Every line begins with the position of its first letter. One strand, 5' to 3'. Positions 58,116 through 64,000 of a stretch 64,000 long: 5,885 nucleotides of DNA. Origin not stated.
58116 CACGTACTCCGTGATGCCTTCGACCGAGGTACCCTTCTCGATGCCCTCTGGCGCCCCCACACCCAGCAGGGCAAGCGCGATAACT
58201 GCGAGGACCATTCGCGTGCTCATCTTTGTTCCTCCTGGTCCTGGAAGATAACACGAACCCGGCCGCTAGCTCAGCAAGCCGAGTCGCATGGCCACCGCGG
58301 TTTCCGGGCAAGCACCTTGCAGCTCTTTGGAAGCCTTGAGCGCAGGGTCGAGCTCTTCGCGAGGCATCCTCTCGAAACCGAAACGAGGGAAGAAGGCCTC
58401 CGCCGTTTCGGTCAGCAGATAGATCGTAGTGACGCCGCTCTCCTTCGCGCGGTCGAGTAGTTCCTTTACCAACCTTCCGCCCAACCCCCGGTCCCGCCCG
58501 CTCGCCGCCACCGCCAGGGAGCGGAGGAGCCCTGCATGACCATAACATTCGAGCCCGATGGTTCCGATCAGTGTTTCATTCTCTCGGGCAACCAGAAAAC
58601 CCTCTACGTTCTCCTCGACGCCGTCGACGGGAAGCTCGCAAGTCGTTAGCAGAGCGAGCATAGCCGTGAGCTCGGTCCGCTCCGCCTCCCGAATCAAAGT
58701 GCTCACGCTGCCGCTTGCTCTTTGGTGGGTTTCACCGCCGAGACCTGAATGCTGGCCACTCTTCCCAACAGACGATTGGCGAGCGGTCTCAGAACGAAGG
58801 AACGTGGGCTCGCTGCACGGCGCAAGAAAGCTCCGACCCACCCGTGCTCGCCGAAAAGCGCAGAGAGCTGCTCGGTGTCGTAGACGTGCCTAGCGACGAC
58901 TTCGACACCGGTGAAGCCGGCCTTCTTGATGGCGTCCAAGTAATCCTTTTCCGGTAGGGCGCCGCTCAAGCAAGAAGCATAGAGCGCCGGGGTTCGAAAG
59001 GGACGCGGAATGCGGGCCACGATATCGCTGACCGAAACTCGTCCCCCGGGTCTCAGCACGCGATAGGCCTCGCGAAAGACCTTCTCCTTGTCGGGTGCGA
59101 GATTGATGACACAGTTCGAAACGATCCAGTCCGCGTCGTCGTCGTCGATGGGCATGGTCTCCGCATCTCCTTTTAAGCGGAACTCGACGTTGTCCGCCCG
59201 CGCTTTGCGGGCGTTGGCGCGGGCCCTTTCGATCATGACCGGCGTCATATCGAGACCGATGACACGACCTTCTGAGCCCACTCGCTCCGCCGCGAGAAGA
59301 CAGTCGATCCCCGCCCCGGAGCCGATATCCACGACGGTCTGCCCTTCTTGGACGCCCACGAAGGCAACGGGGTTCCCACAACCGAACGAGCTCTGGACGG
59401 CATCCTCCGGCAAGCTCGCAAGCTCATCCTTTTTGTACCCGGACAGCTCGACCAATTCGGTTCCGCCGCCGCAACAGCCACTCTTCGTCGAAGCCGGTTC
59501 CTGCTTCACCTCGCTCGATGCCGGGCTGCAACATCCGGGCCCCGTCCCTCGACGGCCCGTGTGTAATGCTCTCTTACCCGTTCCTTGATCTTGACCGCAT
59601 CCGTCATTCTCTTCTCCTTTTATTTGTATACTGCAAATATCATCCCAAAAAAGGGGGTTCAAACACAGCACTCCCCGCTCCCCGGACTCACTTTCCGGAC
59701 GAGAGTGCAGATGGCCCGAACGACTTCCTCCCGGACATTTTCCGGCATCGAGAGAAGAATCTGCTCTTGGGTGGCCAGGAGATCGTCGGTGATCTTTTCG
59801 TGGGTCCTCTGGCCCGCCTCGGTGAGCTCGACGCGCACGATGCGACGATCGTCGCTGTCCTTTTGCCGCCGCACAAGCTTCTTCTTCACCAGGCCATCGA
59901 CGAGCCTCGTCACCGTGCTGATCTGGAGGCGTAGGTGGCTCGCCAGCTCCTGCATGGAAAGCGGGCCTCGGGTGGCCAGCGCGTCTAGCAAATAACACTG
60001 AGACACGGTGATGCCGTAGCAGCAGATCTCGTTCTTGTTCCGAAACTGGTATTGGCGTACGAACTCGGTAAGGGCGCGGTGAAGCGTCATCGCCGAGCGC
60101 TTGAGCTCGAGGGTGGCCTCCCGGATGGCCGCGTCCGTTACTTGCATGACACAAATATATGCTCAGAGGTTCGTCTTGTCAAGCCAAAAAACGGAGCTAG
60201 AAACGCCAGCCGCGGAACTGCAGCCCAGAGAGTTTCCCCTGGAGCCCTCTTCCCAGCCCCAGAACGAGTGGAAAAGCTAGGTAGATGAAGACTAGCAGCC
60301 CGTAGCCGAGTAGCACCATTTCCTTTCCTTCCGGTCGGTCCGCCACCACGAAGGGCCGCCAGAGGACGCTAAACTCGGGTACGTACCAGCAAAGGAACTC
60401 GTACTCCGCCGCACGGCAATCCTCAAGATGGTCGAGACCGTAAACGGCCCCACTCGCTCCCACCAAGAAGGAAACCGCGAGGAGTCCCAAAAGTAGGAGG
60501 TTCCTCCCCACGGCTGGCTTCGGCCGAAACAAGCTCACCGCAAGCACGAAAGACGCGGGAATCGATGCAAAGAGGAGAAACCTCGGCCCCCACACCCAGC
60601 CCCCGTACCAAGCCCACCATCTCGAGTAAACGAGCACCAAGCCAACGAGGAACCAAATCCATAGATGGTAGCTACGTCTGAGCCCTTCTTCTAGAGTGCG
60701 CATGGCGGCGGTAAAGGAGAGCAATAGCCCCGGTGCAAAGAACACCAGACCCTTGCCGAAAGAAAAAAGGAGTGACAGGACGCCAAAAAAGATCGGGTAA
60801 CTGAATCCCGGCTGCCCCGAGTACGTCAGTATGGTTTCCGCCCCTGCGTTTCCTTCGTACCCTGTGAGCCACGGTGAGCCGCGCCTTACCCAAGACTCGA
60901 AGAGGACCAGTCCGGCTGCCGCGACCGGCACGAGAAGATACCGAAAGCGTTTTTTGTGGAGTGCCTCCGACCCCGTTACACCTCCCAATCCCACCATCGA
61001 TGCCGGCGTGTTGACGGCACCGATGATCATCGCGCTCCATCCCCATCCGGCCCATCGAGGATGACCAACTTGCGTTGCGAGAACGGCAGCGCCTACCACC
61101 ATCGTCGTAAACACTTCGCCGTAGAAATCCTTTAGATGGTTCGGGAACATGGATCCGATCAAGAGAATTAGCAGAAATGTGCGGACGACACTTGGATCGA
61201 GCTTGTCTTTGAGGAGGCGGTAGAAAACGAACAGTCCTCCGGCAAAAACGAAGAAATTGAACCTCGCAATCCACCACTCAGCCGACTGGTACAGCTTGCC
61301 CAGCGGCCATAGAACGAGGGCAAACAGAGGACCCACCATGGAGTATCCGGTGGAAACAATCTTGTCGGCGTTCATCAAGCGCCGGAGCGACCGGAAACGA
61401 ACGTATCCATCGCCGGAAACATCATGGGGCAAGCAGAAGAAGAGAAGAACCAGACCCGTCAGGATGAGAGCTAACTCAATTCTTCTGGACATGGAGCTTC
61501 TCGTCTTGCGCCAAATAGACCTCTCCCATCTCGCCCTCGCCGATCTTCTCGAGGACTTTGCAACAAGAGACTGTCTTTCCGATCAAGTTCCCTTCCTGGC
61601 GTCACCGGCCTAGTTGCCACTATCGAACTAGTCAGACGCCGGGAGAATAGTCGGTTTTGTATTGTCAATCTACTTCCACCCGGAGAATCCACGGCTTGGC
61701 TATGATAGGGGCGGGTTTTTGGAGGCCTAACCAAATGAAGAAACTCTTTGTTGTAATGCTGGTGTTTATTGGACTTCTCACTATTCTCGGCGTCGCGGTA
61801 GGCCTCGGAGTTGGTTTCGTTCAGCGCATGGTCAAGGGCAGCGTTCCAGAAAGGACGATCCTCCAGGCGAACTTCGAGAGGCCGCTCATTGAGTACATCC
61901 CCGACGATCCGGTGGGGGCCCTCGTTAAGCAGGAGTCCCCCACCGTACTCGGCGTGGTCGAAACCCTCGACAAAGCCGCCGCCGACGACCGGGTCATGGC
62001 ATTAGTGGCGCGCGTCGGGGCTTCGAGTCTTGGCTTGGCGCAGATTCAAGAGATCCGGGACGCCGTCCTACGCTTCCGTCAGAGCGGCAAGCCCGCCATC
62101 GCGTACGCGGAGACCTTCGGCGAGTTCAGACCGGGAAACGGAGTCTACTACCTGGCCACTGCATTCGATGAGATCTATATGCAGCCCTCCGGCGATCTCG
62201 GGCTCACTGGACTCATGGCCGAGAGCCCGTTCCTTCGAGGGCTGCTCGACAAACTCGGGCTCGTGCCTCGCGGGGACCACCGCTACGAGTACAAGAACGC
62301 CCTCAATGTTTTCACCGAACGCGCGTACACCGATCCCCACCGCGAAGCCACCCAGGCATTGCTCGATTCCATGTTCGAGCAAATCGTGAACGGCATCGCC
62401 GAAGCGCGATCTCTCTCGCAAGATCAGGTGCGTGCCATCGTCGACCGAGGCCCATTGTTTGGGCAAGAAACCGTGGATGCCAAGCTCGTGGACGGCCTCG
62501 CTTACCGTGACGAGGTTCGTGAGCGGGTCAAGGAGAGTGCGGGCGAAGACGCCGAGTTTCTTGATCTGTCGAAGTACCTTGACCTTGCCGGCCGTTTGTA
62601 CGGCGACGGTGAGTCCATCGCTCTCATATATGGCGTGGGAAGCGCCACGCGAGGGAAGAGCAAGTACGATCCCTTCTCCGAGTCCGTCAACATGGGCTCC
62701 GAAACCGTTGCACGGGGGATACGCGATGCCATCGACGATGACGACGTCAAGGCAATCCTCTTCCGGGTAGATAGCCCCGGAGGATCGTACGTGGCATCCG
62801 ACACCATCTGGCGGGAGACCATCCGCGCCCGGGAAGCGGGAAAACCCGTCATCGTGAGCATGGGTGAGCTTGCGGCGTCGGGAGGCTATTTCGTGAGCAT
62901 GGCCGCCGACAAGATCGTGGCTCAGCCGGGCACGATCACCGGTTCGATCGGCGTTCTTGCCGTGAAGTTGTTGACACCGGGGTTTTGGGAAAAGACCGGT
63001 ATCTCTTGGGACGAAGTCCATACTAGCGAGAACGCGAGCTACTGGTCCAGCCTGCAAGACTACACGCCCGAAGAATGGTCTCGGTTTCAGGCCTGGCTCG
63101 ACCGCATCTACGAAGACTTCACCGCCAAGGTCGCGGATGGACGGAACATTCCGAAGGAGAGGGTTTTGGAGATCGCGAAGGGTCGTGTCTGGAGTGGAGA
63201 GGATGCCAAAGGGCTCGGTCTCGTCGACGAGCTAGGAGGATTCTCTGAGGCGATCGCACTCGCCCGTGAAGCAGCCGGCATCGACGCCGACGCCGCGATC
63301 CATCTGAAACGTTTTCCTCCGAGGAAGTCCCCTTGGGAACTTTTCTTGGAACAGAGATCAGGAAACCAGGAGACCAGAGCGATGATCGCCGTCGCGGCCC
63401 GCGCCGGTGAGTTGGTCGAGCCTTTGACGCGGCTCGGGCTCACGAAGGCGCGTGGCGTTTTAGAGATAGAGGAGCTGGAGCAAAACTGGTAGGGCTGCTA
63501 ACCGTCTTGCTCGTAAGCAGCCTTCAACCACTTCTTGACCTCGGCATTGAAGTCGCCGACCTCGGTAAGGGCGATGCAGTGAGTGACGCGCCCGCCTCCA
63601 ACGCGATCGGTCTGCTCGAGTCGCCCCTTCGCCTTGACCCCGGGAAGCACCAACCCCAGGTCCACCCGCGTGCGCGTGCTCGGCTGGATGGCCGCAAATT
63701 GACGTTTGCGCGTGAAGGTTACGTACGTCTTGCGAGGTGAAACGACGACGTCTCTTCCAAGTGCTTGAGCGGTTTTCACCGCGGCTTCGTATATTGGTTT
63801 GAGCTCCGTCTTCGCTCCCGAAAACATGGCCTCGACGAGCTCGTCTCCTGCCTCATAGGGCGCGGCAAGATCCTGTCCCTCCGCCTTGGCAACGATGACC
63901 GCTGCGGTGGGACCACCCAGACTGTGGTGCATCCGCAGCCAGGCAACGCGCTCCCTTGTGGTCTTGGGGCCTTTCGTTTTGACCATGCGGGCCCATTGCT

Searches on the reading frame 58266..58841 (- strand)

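Call 44: search_protein_families(library=pfam, proteins=[window:58266-58841:-], max_evalue=0.001)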
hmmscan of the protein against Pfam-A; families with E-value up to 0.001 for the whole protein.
window:58266-58841:- (191 aa): 6 families
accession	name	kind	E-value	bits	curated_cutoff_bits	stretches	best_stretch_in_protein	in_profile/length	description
PF13508.13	Acetyltransf_7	-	2.1e-12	47.7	27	1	80-157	3-83/84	Acetyltransferase (GNAT) domain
PF00583.31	Acetyltransf_1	-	2.7e-12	47.4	20.7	1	77-156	30-116/116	Acetyltransferase (GNAT) family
PF13673.13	Acetyltransf_10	-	1.5e-07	31.9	23.6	1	81-161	32-112/128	Acetyltransferase (GNAT) domain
PF12568.14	PanZ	-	1e-05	25.5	22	1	82-146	40-102/128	Acetyltransferase (GNAT) domain, PanZ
PF13527.13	Acetyltransf_9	-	0.00024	21.5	25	0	104-158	73-126/127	Acetyltransferase (GNAT) domain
PF08445.16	FR47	-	0.00036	20.9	22.1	0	103-159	21-80/86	FR47-like protein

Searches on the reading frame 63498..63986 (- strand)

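Call 44: search_protein_families(library=pfam, proteins=[window:63498-63986:-], max_evalue=0.001)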
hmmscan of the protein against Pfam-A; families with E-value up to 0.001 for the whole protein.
window:63498-63986:- (162 aa): 1 family
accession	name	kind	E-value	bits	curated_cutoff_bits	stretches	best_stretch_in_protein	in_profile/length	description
PF18899.5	DUF5655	-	3.5e-20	72.5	24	1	51-160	1-108/109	Domain of unknown function (DUF5655)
